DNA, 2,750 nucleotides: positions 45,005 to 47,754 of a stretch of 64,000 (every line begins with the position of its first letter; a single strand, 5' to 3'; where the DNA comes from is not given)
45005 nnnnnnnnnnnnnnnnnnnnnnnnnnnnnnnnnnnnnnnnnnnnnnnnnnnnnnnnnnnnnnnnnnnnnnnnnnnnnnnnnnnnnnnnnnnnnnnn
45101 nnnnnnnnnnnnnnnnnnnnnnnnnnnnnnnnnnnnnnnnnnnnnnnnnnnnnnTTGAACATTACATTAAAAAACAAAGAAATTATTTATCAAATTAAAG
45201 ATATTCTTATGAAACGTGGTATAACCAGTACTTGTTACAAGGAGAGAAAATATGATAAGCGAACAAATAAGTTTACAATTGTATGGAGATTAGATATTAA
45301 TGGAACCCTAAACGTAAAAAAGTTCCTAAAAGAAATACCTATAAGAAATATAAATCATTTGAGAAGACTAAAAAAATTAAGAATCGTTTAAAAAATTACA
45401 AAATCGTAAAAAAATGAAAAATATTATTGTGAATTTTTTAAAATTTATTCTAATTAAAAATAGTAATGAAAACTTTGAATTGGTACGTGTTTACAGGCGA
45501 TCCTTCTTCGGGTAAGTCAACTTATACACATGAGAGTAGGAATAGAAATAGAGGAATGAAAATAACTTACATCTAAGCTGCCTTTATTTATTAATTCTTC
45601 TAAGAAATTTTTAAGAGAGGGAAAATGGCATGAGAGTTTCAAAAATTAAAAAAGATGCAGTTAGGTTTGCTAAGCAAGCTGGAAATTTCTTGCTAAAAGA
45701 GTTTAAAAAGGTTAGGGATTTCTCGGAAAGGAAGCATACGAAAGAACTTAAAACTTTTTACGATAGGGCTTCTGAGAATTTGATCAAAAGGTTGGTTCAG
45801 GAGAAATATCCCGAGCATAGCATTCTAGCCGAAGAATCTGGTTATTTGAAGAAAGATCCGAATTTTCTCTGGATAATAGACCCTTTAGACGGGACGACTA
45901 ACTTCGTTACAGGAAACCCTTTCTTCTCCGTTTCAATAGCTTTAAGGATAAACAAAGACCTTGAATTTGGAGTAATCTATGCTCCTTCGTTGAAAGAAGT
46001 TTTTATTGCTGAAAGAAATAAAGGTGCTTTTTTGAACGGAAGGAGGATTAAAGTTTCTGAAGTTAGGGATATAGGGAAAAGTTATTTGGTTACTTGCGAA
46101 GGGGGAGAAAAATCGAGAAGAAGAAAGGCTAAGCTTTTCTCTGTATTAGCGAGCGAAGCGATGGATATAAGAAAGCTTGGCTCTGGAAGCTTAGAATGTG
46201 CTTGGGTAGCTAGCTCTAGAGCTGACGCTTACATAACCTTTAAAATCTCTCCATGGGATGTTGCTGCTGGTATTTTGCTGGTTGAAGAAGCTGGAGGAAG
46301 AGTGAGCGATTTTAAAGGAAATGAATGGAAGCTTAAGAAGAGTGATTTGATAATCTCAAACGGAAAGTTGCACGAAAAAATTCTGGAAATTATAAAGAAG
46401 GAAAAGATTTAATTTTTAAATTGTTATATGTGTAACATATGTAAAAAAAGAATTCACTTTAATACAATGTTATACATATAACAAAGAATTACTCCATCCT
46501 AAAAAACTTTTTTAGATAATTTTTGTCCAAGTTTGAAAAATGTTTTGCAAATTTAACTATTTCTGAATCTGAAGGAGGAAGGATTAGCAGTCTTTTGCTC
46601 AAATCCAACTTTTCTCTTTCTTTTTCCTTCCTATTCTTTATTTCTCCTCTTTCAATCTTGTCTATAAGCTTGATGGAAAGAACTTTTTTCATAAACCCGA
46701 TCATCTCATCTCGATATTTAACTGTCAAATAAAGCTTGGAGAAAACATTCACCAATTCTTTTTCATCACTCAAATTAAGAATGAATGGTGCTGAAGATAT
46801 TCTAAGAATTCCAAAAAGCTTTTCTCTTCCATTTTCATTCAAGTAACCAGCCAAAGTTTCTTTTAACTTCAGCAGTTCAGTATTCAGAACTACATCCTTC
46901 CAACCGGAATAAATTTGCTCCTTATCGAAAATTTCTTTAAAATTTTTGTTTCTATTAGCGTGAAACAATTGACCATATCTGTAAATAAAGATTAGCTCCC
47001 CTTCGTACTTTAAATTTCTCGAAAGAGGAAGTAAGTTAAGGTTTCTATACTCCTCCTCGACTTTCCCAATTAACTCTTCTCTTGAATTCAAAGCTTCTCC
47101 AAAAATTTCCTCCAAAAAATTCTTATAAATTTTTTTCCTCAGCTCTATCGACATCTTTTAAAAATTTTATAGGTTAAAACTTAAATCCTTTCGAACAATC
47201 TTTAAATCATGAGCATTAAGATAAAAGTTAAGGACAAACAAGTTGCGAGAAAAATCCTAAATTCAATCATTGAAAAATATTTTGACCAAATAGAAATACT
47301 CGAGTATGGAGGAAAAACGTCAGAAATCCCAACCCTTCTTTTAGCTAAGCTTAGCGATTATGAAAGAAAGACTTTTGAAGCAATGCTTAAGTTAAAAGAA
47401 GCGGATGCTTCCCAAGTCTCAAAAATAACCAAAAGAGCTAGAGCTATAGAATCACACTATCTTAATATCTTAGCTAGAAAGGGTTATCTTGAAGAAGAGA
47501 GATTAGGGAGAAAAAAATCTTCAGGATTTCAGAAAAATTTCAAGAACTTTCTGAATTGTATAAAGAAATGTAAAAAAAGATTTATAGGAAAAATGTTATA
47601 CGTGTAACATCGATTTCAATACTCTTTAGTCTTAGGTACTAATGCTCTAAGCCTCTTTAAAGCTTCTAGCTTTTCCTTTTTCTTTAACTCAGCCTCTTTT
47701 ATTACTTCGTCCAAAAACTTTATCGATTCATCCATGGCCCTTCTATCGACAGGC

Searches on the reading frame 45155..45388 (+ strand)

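Call 6: search_protein_families(library=pfam, proteins=[window:45155-45388:+], max_evalue=1)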
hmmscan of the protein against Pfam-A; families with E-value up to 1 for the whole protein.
window:45155-45388:+ (78 aa): 1 family
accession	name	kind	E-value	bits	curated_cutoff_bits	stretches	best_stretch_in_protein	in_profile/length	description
PF14528.11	LAGLIDADG_3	-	1.4e-07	32.1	22.5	1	3-61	28-81/82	LAGLIDADG-like domain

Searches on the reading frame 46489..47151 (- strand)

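Call 68: search_protein_families(library=pfam, proteins=[window:46489-47151:-], max_evalue=0.01)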
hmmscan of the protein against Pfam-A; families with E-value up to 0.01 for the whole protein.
window:46489-47151:- (220 aa): 1 family
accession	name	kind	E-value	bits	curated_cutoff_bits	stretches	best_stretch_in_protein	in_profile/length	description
PF09958.14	DUF2192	-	2.7e-19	70.1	21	1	5-216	7-228/229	Uncharacterized protein conserved in archaea (DUF2192)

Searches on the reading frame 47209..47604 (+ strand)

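Call 68: search_protein_families(library=pfam, proteins=[window:47209-47604:+], max_evalue=0.01)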
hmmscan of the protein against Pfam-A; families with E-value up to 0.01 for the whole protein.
window:47209-47604:+ (132 aa): 2 families
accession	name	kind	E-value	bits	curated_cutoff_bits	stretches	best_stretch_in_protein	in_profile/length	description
PF01978.25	TrmB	-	3e-06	27.4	25.6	1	48-98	6-56/68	Sugar-specific transcriptional regulator TrmB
PF22665.2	DUF6293_C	-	0.0032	18.3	27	1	63-103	51-86/101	DUF6293 C-terminal winged helix domain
